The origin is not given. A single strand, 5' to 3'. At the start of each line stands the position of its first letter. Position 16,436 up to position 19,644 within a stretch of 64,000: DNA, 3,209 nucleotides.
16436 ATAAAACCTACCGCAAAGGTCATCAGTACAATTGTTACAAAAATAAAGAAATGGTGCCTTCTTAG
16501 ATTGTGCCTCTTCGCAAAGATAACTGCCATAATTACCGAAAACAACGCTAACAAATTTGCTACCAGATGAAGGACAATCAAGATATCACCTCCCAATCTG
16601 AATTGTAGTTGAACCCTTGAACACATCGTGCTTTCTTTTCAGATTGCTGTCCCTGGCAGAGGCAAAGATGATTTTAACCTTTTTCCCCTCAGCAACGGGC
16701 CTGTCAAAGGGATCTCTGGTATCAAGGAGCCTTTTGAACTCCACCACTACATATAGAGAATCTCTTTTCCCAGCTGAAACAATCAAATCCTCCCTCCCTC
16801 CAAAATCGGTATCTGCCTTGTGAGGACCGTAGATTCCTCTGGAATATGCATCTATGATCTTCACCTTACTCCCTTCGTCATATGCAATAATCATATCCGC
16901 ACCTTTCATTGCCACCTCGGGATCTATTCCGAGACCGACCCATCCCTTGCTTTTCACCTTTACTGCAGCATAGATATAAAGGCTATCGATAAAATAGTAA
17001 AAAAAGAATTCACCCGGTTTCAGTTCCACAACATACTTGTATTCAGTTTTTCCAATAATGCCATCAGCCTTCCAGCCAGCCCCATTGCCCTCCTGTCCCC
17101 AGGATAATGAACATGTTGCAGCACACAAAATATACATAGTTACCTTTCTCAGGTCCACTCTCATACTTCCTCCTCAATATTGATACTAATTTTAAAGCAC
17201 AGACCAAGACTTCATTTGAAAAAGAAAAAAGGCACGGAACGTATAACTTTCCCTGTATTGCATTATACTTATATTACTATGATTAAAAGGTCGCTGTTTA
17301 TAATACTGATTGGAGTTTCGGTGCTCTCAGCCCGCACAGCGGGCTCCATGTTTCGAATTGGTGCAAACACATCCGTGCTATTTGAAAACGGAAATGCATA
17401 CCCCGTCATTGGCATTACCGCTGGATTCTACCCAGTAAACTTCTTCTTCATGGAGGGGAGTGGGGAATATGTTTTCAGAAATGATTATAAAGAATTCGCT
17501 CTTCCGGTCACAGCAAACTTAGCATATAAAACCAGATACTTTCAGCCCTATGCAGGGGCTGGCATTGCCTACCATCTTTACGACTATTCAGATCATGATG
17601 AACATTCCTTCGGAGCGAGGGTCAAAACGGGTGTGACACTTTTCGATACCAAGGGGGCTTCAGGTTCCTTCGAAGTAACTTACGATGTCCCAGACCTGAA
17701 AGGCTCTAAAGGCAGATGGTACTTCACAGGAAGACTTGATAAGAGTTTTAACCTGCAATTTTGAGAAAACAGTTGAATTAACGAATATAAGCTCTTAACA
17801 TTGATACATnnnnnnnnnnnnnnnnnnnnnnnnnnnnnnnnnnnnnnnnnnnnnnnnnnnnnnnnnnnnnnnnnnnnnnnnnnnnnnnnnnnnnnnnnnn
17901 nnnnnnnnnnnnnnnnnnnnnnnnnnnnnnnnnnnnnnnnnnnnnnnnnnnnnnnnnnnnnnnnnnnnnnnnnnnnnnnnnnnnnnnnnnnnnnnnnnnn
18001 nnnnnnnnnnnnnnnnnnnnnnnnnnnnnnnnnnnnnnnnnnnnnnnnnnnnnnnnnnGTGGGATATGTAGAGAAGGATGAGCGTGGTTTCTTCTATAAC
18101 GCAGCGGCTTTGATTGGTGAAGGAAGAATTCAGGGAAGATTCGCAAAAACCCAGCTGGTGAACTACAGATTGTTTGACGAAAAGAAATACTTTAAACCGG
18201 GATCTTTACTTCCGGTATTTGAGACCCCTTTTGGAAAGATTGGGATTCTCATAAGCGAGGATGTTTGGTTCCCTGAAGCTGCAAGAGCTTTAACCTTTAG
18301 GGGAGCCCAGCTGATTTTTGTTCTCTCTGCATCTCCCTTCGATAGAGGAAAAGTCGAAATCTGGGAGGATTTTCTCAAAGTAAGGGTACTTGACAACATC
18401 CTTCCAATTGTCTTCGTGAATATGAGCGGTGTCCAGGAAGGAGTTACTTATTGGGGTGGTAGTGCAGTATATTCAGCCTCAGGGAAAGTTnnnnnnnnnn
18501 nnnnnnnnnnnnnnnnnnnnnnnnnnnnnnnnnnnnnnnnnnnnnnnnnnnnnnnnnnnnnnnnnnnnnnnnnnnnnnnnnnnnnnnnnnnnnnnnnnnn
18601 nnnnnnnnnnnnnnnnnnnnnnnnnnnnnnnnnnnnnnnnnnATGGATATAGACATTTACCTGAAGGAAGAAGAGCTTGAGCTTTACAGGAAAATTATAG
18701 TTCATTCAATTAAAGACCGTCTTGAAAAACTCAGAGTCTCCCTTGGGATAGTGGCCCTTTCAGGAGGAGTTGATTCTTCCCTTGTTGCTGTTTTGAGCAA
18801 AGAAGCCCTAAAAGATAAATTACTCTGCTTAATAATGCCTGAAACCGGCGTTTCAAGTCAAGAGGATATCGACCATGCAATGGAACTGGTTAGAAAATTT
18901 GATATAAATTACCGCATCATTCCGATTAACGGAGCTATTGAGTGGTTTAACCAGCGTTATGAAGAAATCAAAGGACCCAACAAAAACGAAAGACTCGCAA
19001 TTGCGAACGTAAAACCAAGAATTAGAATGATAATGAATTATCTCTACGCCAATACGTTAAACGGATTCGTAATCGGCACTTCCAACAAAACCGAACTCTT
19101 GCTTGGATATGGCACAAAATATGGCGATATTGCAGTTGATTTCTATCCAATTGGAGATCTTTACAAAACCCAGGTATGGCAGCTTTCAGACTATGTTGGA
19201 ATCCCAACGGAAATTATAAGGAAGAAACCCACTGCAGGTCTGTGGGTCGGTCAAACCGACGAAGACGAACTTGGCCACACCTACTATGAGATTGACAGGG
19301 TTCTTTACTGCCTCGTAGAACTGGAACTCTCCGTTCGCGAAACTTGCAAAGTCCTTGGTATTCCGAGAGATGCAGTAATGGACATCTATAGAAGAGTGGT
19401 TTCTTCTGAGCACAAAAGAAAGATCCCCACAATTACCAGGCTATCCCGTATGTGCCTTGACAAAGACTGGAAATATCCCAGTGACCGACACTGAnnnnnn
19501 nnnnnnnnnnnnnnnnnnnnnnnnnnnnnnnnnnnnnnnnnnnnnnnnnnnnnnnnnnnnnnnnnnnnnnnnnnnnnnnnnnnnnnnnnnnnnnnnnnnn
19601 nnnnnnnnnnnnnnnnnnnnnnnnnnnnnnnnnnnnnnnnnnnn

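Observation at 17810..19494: Split glutamine-dependent NAD synthetase whose glutaminase subunit has Ser in place of the catalytic Cys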

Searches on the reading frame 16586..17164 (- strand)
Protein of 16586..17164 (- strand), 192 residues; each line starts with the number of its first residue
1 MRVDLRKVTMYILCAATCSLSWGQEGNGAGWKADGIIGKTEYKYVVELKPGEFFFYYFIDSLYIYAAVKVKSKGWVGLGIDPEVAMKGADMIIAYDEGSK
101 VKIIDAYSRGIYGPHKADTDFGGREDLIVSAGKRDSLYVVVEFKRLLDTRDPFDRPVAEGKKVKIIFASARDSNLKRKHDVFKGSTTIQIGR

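Call 53: search_protein_families(library=pfam, proteins=[window:16586-17164:-], max_evalue=0.01)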
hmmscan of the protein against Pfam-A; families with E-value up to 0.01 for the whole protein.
window:16586-17164:- (192 aa): 1 family
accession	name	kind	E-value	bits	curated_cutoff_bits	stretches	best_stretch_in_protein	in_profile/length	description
PF03351.22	DOMON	-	1.6e-17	64.3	32.7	1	53-169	5-123/124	DOMON domain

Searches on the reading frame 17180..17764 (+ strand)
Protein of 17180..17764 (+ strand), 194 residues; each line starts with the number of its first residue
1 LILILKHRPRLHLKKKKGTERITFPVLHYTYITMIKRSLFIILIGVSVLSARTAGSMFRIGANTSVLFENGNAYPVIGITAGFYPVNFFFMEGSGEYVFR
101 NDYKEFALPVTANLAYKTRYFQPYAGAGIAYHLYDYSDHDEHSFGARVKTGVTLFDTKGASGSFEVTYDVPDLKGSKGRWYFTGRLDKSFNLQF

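Call 53: search_protein_families(library=pfam, proteins=[window:17180-17764:+], max_evalue=0.01)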
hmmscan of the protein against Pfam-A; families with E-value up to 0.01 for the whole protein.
window:17180-17764:+ (194 aa): 1 family
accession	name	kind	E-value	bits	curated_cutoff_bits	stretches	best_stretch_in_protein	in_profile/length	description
PF01278.26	Omptin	-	0.0046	16.5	22.6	1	67-135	111-179/283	Omptin family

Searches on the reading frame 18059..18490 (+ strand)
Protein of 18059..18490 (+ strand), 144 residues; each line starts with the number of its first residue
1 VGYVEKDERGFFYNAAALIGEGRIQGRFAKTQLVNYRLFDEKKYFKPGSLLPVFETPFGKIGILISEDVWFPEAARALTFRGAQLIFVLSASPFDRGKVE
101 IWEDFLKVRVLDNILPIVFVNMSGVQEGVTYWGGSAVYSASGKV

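Call 27: search_solved_structures(query=window:18059-18490:+, max_evalue=0.001, show_alignments=5)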
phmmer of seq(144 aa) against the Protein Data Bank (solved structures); distinct sequences matched with E-value up to 0.001: 35.
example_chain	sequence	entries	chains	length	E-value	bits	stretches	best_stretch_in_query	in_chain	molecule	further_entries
4f4h_A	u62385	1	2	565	5.6e-23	84.8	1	12-143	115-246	Glutamine dependent NAD+ synthetase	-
5kha_A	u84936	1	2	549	2.9e-20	76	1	2-143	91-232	Glutamine-dependent NAD+ synthetase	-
5h8k_A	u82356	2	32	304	1.6e-15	60.7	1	9-130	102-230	N-carbamoylputrescine amidohydrolase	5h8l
5h8i_A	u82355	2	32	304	7.9e-15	58.4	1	9-130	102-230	N-carbamoylputrescine amidohydrolase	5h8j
3n05_A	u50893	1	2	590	2.7e-14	56.7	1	11-144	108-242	NH(3)-dependent NAD(+) synthetase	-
6mg6_A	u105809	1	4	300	2.8e-14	56.6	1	4-142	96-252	Carbon-nitrogen hydrolase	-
7ovg_A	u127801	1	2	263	7.3e-12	48.8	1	5-140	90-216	CN hydrolase domain-containing protein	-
6ypa_A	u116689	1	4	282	8.5e-12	48.6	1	5-140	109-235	CN hydrolase domain-containing protein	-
1j31_A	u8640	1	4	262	1.3e-11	48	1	5-140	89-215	Hypothetical protein PH0642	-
3ivz_A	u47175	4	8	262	1.1e-10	44.9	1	2-140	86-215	Nitrilase | Beta ureidopropionase (Beta-alanine synthase)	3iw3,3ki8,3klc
5nz5_A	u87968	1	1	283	2.5e-10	43.8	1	22-142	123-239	Amidase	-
5ny2_A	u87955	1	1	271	6.1e-10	42.6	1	21-142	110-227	Amidase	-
4izs_A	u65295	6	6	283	6.8e-10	42.4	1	22-142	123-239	Amidase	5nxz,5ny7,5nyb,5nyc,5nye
4izv_A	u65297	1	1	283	6.8e-10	42.4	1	22-142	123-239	Amidase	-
5jqn_A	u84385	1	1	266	1.1e-09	41.7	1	21-142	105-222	Aliphatic amidase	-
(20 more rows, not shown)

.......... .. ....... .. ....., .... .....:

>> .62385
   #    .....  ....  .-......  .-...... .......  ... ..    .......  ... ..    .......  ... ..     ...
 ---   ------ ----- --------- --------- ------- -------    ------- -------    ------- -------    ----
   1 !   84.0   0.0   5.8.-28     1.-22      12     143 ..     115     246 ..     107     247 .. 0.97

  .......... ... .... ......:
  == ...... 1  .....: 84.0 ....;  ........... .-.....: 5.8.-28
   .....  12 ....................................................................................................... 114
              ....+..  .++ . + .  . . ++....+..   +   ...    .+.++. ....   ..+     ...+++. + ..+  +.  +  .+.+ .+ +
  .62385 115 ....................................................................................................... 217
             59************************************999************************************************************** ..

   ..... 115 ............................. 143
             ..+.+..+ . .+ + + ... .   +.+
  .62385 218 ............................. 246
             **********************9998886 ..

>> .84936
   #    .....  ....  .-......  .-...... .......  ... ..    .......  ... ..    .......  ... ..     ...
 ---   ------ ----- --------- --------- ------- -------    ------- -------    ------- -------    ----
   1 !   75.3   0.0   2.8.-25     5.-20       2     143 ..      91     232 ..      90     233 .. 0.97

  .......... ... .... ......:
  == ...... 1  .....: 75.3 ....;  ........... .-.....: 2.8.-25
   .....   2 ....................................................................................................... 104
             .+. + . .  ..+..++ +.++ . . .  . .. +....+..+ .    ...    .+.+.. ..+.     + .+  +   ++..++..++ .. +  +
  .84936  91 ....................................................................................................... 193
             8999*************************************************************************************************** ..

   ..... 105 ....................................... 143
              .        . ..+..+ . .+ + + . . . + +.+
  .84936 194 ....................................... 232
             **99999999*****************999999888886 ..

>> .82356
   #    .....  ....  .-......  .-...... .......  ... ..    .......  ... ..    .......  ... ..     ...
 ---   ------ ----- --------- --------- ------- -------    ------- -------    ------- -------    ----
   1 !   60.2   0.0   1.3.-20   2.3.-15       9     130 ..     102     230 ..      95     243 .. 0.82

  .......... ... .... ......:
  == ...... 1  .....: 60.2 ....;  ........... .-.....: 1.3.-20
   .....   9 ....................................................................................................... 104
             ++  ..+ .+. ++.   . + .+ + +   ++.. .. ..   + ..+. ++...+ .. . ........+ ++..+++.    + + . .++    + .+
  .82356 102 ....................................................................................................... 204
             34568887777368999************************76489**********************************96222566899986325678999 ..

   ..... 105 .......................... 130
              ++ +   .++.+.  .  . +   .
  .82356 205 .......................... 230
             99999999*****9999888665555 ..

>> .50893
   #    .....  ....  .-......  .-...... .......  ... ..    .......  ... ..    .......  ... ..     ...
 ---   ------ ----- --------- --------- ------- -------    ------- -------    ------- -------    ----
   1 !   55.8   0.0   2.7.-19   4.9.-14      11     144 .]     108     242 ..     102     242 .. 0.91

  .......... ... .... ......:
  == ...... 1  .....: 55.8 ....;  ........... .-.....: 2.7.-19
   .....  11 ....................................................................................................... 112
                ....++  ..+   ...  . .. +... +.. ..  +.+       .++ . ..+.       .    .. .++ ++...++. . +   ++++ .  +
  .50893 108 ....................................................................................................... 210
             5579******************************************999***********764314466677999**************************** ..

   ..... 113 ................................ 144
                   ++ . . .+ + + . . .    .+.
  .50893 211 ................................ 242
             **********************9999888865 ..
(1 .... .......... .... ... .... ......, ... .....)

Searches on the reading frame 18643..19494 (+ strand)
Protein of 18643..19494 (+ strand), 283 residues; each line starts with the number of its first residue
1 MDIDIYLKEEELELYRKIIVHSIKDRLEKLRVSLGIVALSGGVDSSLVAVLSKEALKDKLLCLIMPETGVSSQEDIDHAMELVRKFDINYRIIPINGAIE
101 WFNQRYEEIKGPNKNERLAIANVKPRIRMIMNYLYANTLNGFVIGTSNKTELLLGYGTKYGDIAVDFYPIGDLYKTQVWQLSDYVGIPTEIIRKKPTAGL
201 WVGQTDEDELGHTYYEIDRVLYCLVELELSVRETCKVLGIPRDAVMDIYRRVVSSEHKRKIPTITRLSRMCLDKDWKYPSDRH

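Call 3: search_protein_families(library=pfam, proteins=[window:18643-19494:+], max_evalue=0.01)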
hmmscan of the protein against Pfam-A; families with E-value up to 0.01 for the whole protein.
window:18643-19494:+ (283 aa): 4 families
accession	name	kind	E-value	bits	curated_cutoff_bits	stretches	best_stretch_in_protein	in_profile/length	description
PF02540.23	NAD_synthase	-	8.4e-77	258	21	1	19-262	5-242/242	NAD synthase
PF03054.22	tRNA_Me_trans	-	9.9e-05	22.5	20.6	1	36-93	4-70/202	tRNA methyl transferase HUP domain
PF00733.27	Asn_synthase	-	0.0003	21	21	1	16-89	3-73/354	Asparagine synthase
PF06508.19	QueC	-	0.001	19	22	0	36-96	3-61/210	Queuosine biosynthesis protein QueC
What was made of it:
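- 18643..19494 (+): S subunit: single-domain NAD synthetase (NadE), 283 aa. Pfam NAD_synthase E=8e-77 (call 3).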

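Call 4: search_protein_families(library=ncbifam, proteins=[window:18643-19494:+], max_evalue=0.01)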
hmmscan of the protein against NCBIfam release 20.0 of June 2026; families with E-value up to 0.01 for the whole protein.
window:18643-19494:+ (283 aa): 17 families
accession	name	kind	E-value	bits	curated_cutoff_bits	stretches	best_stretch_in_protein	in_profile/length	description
NF010587.0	PRK13980.1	equivalog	4.6e-91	304.7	255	1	8-269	7-262/267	NAD+ synthase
TIGR00552.1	nadE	equivalog_domain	1.2e-72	244.2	63.65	1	19-264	9-244/251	NAD(+) synthase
NF010588.0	PRK13981.1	equivalog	3.7e-49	167.5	479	1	9-279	263-537/546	NAD+ synthase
NF002048.0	PRK00876.1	subfamily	4.3e-46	157.2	313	2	118-254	171-308/330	NAD(+) synthase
NF001979.1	PRK00768.1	equivalog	1e-29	103.9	250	1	19-221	24-236/266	NAD(+) synthase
TIGR00884.1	guaA_Cterm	equivalog_domain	7.8e-15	55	338.75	1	22-200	6-191/310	glutamine-hydrolyzing GMP synthase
NF002730.0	PRK02628.1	equivalog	1.6e-13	49.7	473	1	13-185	341-519/677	NAD(+) synthase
NF000848.1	PRK00074.1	equivalog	9.7e-12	44.2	400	1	16-115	200-294/512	glutamine-hydrolyzing GMP synthase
TIGR00268.2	TIGR00268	equivalog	7.5e-08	31.9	150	1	35-96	16-77/259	ATP-dependent sacrificial sulfur transferase LarE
NF006327.0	PRK08557.1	equivalog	3.9e-07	29.2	366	1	12-180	159-329/415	hypothetical protein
NF033561.1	macrolact_Ik_Al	subfamily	1.2e-05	24.1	300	1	21-104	202-284/561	albusnodin/ikarugamycin family macrolactam cyclase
NF001138.1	PRK00143.1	equivalog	2e-05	23.7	284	1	36-95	3-68/345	tRNA 2-thiouridine(34) synthase MnmA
TIGR00420.1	trmU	equivalog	0.00015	20.8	236.95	0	36-93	4-69/351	tRNA 2-thiouridine(34) synthase MnmA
TIGR01536.1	asn_synth_AEB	equivalog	0.00019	20.6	267.1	1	11-91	233-311/517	asparagine synthase (glutamine-hydrolyzing)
TIGR00364.1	TIGR00364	equivalog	0.00031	20.4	150.3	1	36-96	2-60/201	7-cyano-7-deazaguanine synthase QueC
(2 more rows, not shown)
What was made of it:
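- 18643..19494 (+): NCBIfam PRK13980 304.7 bits, cut-off 255 (call 4).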

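Call 62: search_solved_structures(query=window:18643-19491:+, max_evalue=1e-10, show_alignments=2)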
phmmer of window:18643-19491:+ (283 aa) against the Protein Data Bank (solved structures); distinct sequences matched with E-value up to 1e-10: 18.
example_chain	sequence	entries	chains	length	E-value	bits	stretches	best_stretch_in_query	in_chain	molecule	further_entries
2e18_A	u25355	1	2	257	4.3e-54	186.6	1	35-263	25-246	NH(3)-dependent NAD(+) synthetase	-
3p52_A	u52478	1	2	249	8.3e-43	149.6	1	28-225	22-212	NH(3)-dependent NAD(+) synthetase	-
3fiu_A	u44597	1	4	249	2.6e-37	131.5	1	17-221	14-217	NH(3)-dependent NAD(+) synthetase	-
1xng_A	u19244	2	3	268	2.2e-36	128.5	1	15-266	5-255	NH(3)-dependent NAD(+) synthetase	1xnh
5kha_A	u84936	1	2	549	1.1e-24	90.1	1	12-279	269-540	Glutamine-dependent NAD+ synthetase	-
4f4h_A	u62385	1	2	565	1.1e-22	83.6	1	11-280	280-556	Glutamine dependent NAD+ synthetase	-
3n05_A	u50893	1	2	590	2.8e-20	75.7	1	23-279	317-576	NH(3)-dependent NAD(+) synthetase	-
4xfd_A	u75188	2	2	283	5e-20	74.9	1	34-223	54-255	NH(3)-dependent NAD(+) synthetase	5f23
2pz8_A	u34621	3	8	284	3.6e-18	68.8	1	20-263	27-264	NH(3)-dependent NAD(+) synthetase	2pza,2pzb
6kv3_A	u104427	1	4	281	2e-17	66.4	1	36-221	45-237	NH(3)-dependent NAD(+) synthetase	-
1ee1_A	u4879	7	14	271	2.7e-17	65.9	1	22-222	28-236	NH(3)-DEPENDENT NAD(+) SYNTHETASE | NAD SYNTHETASE | PROTEIN (NAD SYNTHETASE)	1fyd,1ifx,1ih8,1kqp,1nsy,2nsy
5wp0_A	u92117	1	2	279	3.1e-16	62.4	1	22-221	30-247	NH(3)-dependent NAD(+) synthetase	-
4q16_A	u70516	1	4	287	4.3e-16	62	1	121-221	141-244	NH(3)-dependent NAD(+) synthetase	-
3q4g_A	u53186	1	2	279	1e-15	60.8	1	121-222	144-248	NH(3)-dependent NAD(+) synthetase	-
3dpi_A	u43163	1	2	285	1e-14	57.4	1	59-221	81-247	NAD+ synthetase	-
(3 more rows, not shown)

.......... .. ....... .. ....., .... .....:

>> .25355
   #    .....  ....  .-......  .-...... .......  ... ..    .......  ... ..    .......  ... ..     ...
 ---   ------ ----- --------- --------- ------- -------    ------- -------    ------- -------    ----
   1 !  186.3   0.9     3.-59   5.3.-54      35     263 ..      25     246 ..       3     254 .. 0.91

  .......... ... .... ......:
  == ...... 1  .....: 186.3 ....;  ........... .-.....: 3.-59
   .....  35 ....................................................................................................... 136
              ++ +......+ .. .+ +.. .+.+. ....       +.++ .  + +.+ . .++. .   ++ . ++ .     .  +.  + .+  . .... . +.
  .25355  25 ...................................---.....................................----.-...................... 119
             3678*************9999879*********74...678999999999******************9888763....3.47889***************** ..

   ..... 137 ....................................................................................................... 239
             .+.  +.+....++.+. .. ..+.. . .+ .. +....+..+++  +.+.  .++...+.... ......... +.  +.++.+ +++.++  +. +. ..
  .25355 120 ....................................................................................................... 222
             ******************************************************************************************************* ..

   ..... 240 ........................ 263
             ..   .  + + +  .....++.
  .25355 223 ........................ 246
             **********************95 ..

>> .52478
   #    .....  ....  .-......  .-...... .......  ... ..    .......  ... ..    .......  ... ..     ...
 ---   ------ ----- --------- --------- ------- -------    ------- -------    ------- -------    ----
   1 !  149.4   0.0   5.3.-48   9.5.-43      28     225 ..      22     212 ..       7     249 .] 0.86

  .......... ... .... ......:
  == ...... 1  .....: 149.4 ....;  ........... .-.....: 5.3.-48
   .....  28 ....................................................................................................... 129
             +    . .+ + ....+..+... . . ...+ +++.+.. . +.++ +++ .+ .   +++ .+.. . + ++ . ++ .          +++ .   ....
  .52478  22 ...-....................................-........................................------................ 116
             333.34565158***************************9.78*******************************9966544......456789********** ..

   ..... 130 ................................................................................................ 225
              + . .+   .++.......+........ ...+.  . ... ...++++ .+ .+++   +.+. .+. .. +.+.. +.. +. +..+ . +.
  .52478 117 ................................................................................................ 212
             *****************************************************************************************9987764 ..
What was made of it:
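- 18643..19494 (+): Best PDB match 2e18, E=4e-54 (call 62).
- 18760..18777 (+): PP-loop ATP-pyrophosphatase motif SGGVDS (residues 40-45) of NadE. It aligns with the SGG[VI]DS of 2e18 and 3p52 (call 62).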
